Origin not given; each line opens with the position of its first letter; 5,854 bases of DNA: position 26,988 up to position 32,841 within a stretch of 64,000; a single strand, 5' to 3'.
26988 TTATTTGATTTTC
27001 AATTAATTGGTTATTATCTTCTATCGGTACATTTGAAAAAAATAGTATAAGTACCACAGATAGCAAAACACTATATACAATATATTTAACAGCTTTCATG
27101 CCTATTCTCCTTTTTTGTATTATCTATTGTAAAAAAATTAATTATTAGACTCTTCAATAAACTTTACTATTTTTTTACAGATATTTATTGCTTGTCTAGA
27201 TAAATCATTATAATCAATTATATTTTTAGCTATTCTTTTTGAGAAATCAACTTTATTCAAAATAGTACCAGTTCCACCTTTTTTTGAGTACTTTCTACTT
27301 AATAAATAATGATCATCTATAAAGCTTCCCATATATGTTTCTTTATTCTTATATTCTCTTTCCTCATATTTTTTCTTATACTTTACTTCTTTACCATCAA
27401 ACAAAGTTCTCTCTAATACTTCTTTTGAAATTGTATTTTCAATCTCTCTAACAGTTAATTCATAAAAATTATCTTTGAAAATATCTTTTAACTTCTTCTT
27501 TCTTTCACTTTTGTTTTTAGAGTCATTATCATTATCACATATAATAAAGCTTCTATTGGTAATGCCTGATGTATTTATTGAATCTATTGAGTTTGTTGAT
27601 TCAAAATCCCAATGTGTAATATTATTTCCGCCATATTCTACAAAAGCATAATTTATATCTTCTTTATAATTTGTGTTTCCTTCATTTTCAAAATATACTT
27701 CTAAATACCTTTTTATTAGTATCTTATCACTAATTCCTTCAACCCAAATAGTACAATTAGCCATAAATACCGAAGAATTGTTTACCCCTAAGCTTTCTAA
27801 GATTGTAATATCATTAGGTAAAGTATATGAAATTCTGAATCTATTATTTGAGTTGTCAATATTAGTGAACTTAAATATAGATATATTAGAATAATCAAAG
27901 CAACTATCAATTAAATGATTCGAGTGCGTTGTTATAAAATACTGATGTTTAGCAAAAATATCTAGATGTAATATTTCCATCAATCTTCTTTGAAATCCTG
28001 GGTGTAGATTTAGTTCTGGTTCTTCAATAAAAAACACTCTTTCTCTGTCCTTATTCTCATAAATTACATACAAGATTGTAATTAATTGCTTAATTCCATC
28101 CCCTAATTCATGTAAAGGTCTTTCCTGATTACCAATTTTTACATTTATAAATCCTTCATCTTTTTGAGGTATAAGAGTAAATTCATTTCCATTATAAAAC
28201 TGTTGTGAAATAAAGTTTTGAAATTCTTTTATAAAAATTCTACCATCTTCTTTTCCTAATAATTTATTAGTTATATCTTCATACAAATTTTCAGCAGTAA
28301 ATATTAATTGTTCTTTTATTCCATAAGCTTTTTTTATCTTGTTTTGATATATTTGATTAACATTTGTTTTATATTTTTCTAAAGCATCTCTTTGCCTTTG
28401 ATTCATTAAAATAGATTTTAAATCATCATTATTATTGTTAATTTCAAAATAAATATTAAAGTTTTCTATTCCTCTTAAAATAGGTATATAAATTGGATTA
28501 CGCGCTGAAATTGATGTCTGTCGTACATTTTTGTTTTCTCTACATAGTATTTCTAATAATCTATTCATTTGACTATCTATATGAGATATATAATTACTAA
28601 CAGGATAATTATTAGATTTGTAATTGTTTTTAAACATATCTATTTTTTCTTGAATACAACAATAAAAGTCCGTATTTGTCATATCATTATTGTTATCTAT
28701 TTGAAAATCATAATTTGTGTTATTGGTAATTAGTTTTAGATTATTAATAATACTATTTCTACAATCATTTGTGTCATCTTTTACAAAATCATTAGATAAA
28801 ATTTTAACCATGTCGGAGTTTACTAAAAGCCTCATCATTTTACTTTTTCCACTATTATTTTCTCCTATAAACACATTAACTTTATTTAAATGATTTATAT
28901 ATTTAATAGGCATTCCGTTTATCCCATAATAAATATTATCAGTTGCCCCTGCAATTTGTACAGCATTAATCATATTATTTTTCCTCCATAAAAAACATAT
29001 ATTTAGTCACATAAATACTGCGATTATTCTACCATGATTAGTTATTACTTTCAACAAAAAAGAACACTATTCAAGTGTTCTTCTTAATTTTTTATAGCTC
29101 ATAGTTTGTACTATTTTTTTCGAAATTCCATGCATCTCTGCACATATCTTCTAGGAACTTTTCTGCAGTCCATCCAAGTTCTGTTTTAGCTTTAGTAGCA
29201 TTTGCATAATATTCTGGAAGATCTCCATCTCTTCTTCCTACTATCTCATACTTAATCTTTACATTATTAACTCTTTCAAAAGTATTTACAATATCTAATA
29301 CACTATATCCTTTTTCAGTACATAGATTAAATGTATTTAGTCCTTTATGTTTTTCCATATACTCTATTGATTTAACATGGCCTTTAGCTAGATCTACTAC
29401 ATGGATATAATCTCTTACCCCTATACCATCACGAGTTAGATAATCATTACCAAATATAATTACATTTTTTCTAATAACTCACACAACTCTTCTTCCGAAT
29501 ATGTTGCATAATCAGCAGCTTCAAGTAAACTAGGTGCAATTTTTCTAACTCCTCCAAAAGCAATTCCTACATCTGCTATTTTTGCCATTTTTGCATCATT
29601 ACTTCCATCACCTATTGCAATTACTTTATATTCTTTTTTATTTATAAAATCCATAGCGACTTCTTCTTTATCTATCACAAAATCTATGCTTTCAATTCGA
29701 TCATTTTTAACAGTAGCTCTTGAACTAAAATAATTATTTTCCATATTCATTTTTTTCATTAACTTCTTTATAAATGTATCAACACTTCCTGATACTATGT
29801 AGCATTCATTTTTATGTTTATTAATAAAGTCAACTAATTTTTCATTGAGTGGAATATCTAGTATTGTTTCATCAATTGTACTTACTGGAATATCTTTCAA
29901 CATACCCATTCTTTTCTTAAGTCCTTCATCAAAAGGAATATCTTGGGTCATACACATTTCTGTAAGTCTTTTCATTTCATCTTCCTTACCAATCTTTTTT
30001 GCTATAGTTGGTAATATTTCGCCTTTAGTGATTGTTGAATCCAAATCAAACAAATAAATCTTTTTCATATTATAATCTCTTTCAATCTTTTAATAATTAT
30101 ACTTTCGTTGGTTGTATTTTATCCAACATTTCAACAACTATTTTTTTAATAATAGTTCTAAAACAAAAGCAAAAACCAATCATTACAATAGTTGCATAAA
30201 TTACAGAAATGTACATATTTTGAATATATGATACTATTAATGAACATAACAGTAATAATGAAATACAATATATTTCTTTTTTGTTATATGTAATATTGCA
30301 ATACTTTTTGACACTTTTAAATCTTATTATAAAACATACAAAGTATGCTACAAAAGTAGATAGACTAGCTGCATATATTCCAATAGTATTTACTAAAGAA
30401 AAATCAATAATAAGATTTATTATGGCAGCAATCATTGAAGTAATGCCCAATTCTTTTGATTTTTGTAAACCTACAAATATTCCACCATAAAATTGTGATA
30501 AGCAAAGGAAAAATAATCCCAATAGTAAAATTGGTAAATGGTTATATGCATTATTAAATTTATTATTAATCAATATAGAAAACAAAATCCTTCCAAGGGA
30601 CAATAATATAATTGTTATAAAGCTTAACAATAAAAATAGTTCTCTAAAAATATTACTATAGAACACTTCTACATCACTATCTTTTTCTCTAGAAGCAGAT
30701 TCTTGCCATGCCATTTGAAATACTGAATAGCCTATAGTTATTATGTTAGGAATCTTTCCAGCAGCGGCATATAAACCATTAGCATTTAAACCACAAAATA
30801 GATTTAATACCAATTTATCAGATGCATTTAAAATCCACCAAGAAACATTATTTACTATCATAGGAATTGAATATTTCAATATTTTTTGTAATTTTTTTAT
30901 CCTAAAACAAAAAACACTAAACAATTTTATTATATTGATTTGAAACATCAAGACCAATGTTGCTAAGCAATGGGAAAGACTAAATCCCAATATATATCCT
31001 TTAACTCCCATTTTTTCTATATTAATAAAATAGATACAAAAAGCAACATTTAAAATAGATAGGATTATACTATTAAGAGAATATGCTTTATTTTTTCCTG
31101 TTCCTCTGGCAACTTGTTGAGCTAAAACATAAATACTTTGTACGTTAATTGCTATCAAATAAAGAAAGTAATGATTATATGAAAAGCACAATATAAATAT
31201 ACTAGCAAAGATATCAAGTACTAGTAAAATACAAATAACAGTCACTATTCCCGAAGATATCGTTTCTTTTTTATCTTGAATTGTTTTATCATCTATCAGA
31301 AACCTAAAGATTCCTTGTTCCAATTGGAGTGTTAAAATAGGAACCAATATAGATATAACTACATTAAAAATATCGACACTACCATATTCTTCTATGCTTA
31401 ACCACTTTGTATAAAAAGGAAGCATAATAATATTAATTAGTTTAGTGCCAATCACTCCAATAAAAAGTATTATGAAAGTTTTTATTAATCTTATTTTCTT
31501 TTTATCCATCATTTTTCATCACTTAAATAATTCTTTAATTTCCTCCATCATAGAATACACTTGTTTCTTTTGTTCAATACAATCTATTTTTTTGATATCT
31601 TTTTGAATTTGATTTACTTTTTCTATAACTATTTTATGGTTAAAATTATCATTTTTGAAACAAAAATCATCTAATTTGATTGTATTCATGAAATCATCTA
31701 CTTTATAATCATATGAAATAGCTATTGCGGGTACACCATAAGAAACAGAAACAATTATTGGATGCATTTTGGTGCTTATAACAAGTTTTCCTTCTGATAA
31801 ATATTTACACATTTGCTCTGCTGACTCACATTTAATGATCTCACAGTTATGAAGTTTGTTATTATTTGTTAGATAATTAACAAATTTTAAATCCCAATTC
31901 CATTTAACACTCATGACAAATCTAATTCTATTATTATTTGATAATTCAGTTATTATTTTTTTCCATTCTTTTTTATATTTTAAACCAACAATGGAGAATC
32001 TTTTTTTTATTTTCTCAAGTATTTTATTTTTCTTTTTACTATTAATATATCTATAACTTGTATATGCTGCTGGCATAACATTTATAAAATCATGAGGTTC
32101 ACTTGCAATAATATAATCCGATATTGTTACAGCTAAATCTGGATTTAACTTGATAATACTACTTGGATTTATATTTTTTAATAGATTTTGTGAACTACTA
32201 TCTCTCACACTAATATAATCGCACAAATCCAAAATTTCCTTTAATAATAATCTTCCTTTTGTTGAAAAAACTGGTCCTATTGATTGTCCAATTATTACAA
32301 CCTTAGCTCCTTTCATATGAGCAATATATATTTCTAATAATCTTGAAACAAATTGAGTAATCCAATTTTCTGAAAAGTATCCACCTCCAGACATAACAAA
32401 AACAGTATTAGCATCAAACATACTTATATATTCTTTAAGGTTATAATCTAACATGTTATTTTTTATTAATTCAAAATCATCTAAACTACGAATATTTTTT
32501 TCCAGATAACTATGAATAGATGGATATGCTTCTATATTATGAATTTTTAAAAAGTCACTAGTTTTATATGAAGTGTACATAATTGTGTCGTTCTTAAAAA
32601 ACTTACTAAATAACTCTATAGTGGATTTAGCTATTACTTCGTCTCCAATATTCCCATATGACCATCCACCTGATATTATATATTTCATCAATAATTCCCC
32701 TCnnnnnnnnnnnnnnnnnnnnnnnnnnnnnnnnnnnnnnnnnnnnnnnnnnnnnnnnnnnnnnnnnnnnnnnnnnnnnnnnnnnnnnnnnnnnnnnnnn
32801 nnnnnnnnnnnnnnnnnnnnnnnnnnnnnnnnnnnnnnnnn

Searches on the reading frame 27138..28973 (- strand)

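Call 44: search_protein_families(library=pfam, proteins=[window:27138-28973:-], max_evalue=0.0001)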
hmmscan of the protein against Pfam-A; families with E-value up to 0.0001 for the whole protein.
window:27138-28973:- (611 aa): 2 families
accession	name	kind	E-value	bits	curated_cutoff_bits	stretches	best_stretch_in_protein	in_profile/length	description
PF13175.12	AAA_15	-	9.7e-22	78.5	32.1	1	29-355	21-374/374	AAA ATPase domain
PF13304.12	AAA_21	-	3.5e-18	67.2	27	1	155-356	132-304/304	AAA domain, putative AbiEii toxin, Type IV TA system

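Call 45: search_protein_families(library=padloc, proteins=[window:27138-28973:-], max_evalue=0.001)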
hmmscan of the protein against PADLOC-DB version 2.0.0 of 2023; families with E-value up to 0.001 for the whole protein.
window:27138-28973:- (611 aa): 64 families (the best 25 are shown)
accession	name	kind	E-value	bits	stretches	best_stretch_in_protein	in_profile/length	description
PDLC02979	AriA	-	9.2e-23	79.6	1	29-355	21-373/373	-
PDLC02980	AriA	-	1.5e-19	69.1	1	230-356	197-304/304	-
PDLC00091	GajA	-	4.5e-17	60.1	1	27-505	21-494/627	AAA ATPase domain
PDLC03878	NsnB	-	6.9e-15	53.6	1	28-358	19-284/345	-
PDLC00077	GajA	-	1.3e-13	48.4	1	312-534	335-550/616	AAA ATPase domain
PDLC00075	GajA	-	2e-13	47.7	1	281-423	240-374/536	AAA ATPase domain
PDLC00064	GajA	-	3.3e-13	47.4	1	211-508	30-326/464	AAA ATPase domain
PDLC04164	AriA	-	3.4e-13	47.7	1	247-355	130-236/253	-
PDLC04176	HEC-01A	-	6.6e-13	46.7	1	27-358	20-324/371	-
PDLC02915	ATPase-Toprim_I-B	-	8e-13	46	1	294-418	239-361/623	-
PDLC04214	HEC-02A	-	3.1e-12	44.4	1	273-358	199-285/338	-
PDLC00096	GajA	-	6e-12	43.1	1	299-422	276-403/630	AAA ATPase domain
PDLC04177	HEC-01A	-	1.2e-11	42.3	1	28-362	24-347/393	-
PDLC00290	PtuA1|PtuA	-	2.3e-11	41.7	1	30-371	23-328/414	AAA ATPase domain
PDLC00271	PtuA1|PtuA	-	4.2e-11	41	1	313-371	281-338/421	AAA ATPase domain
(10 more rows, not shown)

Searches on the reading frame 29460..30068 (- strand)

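Call 44: search_protein_families(library=pfam, proteins=[window:29460-30068:-], max_evalue=0.0001)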
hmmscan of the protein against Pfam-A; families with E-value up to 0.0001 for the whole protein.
window:29460-30068:- (202 aa): 4 families
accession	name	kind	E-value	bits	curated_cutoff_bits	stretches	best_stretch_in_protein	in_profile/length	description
PF12710.13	HAD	-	8.4e-09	36.5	27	1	6-163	2-189/189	haloacid dehalogenase-like hydrolase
PF00702.32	Hydrolase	-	8.4e-08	33.3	26.4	1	3-166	2-191/191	haloacid dehalogenase-like hydrolase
PF06888.18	Put_Phosphatase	-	5.7e-06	26.4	27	1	5-112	3-115/234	Putative Phosphatase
PF08282.18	Hydrolase_3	-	5.3e-05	23.5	20.9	1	141-193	198-247/255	haloacid dehalogenase-like hydrolase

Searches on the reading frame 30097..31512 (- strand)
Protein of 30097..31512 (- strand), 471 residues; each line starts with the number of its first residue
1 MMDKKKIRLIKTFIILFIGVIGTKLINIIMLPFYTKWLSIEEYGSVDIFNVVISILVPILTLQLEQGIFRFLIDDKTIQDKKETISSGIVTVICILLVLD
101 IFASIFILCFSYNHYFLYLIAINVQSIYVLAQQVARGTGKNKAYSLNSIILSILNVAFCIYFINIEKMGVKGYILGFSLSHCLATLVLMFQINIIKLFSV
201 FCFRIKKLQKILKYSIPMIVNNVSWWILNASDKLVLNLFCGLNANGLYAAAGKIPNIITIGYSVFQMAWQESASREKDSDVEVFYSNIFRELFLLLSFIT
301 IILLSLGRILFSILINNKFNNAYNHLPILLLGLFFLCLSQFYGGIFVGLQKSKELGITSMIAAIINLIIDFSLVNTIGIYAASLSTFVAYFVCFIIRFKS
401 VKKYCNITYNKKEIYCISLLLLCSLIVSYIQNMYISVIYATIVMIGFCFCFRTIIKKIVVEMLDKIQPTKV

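Call 44: search_protein_families(library=pfam, proteins=[window:30097-31512:-], max_evalue=0.0001)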
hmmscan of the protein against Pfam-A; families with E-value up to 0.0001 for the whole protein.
window:30097-31512:- (471 aa): 2 families
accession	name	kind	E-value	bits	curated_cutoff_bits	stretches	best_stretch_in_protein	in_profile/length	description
PF01943.22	Polysacc_synt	-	2.8e-16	60.2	28.2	1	10-268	2-265/274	Polysaccharide biosynthesis protein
PF13440.11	Polysacc_synt_3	-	4.3e-05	23.3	23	1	38-259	6-225/293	Polysaccharide biosynthesis protein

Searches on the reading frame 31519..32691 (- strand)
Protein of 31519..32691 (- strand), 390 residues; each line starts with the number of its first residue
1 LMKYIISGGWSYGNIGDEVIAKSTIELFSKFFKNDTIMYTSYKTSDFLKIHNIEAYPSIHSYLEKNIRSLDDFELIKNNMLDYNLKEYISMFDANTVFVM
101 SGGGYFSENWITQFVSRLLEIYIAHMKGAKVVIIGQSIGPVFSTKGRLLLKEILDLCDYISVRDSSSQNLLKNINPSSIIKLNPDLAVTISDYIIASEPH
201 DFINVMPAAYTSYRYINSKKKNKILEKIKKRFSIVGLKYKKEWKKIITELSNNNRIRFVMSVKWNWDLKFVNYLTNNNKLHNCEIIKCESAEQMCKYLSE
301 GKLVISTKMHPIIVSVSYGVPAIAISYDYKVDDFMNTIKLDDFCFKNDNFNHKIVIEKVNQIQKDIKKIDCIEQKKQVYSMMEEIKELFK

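Call 44: search_protein_families(library=pfam, proteins=[window:31519-32691:-], max_evalue=0.0001)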
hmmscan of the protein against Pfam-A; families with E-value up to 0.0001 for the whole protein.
window:31519-32691:- (390 aa): 1 family
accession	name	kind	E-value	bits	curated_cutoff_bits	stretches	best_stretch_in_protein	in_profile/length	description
PF04230.19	PS_pyruv_trans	-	8.5e-37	128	25.3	1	14-329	1-280/280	Polysaccharide pyruvyl transferase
